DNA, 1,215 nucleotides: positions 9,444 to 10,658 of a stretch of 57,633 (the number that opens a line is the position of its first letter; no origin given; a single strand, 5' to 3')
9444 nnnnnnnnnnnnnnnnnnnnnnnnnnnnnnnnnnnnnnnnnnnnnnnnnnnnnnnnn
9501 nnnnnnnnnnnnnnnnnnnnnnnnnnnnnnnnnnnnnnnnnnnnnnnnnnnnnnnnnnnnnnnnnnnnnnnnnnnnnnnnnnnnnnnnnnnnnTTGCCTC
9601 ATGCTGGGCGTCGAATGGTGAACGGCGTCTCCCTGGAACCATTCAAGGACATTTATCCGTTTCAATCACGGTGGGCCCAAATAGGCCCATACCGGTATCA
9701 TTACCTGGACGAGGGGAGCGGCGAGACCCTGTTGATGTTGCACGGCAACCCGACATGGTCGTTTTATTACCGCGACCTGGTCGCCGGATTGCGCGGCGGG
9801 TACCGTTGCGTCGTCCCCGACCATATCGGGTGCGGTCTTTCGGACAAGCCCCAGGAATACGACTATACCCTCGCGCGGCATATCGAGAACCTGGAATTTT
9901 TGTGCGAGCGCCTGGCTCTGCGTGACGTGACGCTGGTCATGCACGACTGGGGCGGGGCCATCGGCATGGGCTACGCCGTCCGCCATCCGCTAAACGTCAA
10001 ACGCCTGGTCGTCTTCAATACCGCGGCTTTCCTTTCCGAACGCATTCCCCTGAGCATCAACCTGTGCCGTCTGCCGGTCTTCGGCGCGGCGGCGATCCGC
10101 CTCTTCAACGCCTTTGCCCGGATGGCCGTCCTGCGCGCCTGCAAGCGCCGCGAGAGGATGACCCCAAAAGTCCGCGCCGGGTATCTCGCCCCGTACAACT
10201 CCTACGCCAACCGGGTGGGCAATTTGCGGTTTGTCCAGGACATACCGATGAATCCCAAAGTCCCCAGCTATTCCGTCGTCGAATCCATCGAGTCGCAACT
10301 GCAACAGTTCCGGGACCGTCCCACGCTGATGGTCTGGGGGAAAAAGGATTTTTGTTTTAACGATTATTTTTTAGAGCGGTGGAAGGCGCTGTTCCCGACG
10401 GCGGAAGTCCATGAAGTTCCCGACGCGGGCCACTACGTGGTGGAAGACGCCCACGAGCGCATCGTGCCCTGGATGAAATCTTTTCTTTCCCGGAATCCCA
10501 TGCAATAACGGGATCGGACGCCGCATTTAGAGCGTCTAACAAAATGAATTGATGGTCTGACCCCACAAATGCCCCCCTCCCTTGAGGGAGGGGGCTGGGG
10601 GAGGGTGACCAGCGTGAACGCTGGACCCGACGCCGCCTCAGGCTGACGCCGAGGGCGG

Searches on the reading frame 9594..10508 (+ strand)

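Call 63: search_protein_families(library=pfam, proteins=[window:9594-10508:+], max_evalue=0.00001)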
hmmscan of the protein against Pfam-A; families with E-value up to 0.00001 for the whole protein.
window:9594-10508:+ (304 aa): 3 families
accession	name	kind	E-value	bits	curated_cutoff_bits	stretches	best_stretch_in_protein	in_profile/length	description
PF00561.26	Abhydrolase_1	-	1.6e-31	110.3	25.8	1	45-285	2-243/245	alpha/beta hydrolase fold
PF12697.13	Abhydrolase_6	-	4.4e-21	77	26.3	1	46-291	1-215/217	Alpha/beta hydrolase family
PF12146.15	Hydrolase_4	-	4e-07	30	27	1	45-252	6-202/239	Serine aminopeptidase, S33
